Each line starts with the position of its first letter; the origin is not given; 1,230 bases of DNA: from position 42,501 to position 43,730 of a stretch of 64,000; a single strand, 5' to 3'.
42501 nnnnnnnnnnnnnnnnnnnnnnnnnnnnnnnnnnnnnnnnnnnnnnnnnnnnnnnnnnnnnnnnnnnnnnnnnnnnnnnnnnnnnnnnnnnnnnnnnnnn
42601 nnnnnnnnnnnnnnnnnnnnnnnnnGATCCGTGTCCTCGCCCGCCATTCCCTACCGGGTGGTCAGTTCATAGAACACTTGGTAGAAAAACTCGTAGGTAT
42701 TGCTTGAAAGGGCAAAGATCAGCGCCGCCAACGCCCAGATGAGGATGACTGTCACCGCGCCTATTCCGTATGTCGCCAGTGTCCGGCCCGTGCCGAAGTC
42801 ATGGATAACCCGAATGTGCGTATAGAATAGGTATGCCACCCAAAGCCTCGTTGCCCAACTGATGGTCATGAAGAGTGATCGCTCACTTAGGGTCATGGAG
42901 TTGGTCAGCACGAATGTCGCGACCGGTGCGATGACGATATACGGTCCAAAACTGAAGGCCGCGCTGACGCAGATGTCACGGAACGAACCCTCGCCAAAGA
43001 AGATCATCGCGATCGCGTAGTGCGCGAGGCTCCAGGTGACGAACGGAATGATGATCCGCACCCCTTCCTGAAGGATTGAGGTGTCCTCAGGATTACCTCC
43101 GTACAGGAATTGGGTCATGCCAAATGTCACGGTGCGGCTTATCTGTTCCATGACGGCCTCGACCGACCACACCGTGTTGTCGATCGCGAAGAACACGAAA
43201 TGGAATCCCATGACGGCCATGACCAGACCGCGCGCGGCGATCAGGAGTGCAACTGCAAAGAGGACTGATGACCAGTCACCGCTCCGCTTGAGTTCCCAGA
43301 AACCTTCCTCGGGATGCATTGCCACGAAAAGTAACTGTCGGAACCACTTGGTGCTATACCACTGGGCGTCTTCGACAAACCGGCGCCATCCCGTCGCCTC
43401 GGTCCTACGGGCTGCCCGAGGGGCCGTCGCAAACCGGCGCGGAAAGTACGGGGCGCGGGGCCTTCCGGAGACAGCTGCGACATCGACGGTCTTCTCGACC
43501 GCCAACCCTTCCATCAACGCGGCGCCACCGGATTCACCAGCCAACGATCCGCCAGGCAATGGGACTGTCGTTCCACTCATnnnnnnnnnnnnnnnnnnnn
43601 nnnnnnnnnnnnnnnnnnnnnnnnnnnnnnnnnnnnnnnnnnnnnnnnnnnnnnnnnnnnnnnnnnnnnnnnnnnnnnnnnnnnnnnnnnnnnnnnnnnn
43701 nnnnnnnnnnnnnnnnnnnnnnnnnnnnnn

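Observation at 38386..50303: Eight-gene ATPase-less ABC cluster with an NHL/TPR protein, a Yip1-like protein and a DUF5696-like enzyme inserted between two permease pairs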

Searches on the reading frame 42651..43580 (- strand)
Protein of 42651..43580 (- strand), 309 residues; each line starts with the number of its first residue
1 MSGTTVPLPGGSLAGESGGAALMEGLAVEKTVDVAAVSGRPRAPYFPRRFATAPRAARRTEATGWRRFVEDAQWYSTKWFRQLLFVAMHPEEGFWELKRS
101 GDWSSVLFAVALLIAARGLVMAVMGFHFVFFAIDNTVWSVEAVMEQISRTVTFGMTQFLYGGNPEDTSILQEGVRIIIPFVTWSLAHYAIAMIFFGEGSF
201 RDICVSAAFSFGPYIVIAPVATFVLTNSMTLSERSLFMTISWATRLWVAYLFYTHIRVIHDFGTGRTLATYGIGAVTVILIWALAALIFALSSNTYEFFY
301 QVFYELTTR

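Call 3: search_protein_families(library=pfam, proteins=[window:42651-43580:-], max_evalue=0.01)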
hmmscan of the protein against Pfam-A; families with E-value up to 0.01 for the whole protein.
window:42651-43580:- (309 aa): 1 family
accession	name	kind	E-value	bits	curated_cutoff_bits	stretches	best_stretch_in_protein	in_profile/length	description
PF04893.22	Yip1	-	4.5e-10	40.1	28.6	1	88-284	5-171/173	Yip1 domain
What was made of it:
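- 42651..43580 (-): g5, Yip1-family polytopic membrane protein (309 aa; four hydrophobic segments pass the threshold here and four to five in orthologues). It has an N-terminal extension of about 90 aa that Bacillota orthologues (about 205 aa) lack. Pfam Yip1 40.1 bits against a 28.6 cut-off (call 3).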

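Call 4: search_protein_families(library=ncbifam, proteins=[window:42651-43580:-], max_evalue=0.01)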
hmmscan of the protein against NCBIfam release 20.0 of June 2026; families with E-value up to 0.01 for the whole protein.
window:42651-43580:- (309 aa): 0 families
